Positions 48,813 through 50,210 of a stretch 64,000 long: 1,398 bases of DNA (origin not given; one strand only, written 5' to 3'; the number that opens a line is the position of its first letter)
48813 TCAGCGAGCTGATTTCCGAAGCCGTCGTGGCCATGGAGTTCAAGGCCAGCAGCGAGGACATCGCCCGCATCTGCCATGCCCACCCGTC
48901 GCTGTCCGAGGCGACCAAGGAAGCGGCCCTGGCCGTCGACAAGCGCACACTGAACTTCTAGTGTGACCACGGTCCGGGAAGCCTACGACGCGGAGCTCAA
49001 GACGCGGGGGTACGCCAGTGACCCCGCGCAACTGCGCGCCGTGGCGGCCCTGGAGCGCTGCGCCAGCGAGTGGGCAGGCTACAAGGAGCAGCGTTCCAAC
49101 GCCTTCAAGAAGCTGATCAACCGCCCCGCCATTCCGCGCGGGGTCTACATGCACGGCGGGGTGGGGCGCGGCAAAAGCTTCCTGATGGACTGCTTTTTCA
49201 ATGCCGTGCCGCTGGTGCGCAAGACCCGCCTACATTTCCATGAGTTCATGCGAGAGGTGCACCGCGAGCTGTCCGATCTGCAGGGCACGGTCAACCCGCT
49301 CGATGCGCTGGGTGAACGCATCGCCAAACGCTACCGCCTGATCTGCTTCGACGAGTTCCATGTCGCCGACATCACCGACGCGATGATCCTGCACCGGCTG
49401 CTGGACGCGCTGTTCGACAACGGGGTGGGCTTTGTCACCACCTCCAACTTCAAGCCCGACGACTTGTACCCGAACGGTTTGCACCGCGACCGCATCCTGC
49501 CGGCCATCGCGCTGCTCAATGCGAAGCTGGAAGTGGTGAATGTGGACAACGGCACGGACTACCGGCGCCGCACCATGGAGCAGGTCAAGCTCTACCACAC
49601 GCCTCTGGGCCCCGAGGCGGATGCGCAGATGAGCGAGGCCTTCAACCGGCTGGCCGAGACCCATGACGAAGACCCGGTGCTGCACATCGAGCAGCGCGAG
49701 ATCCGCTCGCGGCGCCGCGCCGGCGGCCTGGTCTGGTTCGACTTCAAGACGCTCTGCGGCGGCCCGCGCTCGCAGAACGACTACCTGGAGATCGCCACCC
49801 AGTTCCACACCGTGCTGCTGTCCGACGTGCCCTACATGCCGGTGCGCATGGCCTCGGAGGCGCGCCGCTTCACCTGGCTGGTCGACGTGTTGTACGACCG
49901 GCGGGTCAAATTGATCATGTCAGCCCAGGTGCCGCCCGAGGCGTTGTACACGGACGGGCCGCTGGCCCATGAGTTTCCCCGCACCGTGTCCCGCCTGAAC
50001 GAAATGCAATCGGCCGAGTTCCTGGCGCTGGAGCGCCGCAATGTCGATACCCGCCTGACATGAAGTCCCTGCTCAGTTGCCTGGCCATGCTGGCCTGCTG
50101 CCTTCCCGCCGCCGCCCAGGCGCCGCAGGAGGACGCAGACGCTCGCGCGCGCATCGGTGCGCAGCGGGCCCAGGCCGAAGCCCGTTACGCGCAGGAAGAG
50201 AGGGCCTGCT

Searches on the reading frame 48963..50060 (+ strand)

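Call 37: search_protein_families(library=pfam, proteins=[window:48963-50060:+], max_evalue=0.001)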
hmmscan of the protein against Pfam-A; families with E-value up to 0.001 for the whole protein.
window:48963-50060:+ (366 aa): 1 family
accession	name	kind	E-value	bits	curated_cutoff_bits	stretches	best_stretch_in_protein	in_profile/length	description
PF03969.22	AFG1_ATPase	-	7.8e-124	413.7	27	1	2-355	1-359/361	AFG1-like ATPase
